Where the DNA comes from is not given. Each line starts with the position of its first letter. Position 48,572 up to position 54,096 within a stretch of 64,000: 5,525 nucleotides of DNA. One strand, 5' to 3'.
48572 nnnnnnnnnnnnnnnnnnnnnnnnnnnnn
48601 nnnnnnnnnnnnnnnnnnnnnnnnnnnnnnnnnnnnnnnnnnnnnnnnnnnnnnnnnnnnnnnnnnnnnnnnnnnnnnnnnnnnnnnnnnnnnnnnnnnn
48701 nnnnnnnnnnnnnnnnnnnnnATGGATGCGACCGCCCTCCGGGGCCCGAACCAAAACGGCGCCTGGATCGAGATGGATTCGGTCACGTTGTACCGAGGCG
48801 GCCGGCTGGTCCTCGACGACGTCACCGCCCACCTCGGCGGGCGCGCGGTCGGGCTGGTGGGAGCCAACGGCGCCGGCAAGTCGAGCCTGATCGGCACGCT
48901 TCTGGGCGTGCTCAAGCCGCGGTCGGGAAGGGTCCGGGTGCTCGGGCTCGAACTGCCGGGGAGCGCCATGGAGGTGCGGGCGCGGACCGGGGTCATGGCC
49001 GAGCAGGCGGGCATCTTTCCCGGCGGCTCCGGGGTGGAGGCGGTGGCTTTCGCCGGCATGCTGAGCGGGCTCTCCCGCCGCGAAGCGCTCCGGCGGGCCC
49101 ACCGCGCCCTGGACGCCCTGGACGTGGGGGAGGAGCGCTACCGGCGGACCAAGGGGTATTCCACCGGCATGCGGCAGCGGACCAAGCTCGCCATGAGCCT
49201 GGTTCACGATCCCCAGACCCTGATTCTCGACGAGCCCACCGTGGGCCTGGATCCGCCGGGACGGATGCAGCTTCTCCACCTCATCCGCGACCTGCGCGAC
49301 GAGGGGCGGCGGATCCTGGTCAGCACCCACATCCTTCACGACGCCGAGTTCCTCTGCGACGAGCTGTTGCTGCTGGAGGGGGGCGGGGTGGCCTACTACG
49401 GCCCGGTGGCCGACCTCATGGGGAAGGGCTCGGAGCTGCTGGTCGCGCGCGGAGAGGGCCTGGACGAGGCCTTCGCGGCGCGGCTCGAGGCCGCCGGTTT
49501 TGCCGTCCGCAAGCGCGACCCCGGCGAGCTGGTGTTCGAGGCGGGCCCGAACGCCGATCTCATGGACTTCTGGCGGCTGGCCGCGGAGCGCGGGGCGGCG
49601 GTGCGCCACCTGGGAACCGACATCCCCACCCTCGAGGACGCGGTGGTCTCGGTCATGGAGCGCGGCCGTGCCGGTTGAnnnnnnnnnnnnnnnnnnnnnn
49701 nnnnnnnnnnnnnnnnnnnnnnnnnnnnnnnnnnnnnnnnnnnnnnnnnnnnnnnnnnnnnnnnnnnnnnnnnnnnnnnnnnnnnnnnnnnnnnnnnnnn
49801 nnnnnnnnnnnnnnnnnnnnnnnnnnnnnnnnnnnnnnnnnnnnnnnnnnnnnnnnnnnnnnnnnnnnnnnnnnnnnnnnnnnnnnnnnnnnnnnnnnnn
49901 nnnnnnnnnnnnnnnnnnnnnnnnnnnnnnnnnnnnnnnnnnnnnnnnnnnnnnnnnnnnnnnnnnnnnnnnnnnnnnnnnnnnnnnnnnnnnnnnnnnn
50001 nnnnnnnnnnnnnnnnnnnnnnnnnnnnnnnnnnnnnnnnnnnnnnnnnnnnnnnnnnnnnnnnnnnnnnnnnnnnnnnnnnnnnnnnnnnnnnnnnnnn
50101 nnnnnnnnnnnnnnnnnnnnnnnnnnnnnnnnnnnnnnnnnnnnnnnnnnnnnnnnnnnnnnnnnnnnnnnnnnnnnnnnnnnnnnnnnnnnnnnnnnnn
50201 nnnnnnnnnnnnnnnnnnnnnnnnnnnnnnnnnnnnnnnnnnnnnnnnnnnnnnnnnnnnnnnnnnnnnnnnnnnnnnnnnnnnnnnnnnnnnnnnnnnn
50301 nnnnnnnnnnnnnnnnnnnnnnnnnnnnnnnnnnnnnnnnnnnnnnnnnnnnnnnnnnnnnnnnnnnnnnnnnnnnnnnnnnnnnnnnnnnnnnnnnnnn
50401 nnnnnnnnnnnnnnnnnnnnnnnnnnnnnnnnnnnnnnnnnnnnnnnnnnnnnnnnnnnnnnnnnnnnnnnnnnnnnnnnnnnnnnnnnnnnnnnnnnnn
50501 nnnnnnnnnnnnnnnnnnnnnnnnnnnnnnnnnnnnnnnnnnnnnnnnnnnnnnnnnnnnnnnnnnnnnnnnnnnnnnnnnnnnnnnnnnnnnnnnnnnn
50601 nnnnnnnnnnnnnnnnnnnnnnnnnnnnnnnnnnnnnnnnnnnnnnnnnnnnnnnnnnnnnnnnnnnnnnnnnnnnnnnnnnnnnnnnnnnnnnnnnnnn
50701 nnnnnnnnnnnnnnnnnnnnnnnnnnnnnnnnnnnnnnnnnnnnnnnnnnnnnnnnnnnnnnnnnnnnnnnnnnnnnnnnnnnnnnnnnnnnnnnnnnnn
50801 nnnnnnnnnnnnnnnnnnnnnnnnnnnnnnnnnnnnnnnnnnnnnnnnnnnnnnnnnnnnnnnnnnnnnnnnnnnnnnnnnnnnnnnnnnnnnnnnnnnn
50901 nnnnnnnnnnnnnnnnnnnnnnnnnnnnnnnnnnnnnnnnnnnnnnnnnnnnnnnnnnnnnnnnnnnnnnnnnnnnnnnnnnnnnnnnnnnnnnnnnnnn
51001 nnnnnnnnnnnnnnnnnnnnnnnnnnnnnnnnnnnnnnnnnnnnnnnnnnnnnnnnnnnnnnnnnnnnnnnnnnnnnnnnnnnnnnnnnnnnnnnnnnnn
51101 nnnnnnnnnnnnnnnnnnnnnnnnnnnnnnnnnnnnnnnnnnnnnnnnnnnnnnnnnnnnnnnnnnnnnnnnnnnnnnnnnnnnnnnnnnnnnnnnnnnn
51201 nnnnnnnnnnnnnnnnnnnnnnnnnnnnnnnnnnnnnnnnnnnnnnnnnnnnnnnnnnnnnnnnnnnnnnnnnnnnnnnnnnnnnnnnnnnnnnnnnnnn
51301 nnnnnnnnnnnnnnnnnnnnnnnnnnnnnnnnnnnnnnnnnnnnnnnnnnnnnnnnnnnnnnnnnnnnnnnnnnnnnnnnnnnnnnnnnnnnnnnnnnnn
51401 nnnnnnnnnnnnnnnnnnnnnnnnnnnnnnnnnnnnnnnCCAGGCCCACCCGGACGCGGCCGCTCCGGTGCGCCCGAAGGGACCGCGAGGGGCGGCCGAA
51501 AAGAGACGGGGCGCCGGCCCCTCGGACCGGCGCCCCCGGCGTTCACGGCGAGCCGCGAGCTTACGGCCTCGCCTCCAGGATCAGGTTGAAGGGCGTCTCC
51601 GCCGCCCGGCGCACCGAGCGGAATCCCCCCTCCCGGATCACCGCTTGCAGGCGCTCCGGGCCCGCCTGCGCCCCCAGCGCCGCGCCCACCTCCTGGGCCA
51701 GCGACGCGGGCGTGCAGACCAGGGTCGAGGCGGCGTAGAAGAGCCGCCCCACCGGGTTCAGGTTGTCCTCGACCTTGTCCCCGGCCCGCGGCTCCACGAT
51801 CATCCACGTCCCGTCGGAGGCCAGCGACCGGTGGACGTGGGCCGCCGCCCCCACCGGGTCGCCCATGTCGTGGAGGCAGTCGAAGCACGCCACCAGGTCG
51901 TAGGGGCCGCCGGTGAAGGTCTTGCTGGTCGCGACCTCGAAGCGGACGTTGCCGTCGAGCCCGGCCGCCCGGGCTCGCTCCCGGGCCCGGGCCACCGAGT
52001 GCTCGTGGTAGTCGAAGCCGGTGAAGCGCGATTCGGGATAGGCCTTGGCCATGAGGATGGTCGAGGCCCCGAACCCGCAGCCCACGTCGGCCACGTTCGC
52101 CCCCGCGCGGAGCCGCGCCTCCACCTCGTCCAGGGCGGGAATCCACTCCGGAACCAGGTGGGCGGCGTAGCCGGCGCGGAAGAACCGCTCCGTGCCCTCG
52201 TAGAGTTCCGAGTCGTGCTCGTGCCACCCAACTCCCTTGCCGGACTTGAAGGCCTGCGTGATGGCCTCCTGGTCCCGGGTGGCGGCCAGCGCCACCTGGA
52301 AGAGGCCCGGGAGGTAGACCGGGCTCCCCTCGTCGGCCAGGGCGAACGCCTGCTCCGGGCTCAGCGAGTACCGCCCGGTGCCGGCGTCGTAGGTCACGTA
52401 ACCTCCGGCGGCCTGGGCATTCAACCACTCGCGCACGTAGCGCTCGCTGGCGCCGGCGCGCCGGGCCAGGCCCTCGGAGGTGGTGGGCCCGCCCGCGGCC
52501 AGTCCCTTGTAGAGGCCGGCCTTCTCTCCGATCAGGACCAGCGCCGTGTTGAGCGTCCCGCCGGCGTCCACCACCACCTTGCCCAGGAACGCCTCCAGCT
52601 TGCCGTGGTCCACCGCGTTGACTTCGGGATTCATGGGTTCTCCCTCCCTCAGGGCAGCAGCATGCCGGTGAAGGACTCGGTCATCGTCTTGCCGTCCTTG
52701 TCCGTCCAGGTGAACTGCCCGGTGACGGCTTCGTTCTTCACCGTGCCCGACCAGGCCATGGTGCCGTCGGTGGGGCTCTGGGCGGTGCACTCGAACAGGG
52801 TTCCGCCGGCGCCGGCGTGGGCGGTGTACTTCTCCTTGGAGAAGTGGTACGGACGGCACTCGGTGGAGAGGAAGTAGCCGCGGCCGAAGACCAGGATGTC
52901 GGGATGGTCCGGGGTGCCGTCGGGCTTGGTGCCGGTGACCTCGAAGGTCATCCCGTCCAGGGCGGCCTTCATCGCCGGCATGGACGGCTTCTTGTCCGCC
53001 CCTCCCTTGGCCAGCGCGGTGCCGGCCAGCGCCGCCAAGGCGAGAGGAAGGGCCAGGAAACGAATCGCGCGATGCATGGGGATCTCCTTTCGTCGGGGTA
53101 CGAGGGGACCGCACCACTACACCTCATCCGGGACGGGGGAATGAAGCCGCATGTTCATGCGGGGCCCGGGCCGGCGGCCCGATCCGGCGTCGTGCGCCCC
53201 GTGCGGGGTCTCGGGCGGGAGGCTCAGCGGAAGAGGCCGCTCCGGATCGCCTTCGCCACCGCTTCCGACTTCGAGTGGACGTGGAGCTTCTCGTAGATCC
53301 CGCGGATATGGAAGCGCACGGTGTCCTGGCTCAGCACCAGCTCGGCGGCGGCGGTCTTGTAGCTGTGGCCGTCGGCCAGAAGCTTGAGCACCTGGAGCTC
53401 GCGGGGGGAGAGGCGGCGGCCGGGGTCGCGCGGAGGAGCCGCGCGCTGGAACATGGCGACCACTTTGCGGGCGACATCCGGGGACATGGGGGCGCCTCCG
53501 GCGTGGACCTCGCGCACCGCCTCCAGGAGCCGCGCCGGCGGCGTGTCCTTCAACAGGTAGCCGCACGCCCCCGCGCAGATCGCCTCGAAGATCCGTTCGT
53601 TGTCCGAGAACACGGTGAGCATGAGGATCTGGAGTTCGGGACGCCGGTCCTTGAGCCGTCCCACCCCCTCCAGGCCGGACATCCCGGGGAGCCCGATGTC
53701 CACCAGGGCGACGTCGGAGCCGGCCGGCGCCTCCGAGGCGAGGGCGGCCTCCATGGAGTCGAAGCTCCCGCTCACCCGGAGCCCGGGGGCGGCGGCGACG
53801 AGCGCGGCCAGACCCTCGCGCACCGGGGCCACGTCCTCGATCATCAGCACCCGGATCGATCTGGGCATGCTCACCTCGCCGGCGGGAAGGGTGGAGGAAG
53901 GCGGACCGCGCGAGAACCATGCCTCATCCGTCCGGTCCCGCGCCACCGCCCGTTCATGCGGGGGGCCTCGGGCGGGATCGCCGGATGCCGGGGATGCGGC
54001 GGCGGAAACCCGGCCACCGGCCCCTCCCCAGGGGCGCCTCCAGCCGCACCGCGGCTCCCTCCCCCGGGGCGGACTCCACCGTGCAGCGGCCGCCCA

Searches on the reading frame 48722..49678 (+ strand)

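Call 80: search_protein_families(library=pfam, proteins=[window:48722-49678:+], max_evalue=0.0001)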
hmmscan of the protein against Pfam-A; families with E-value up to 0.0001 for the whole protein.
window:48722-49678:+ (318 aa): 2 families
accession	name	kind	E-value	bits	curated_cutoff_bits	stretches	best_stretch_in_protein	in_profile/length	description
PF00005.33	ABC_tran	-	6.1e-23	82.4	25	1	40-173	11-136/137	ABC transporter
PF13304.12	AAA_21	-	1.2e-11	45.6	27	1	133-203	225-298/304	AAA domain, putative AbiEii toxin, Type IV TA system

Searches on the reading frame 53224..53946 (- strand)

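Call 73: search_protein_families(library=pfam, proteins=[window:53224-53946:-], max_evalue=0.0001)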
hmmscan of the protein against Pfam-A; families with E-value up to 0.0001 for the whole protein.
window:53224-53946:- (240 aa): 2 families
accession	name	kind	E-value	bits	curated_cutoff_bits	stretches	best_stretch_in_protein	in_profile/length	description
PF00072.30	Response_reg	-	1.2e-18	67.7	30.2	1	33-145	1-111/111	Response regulator receiver domain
PF00196.25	GerE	-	4.8e-16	58.6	23.5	1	179-232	3-56/57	Bacterial regulatory proteins, luxR family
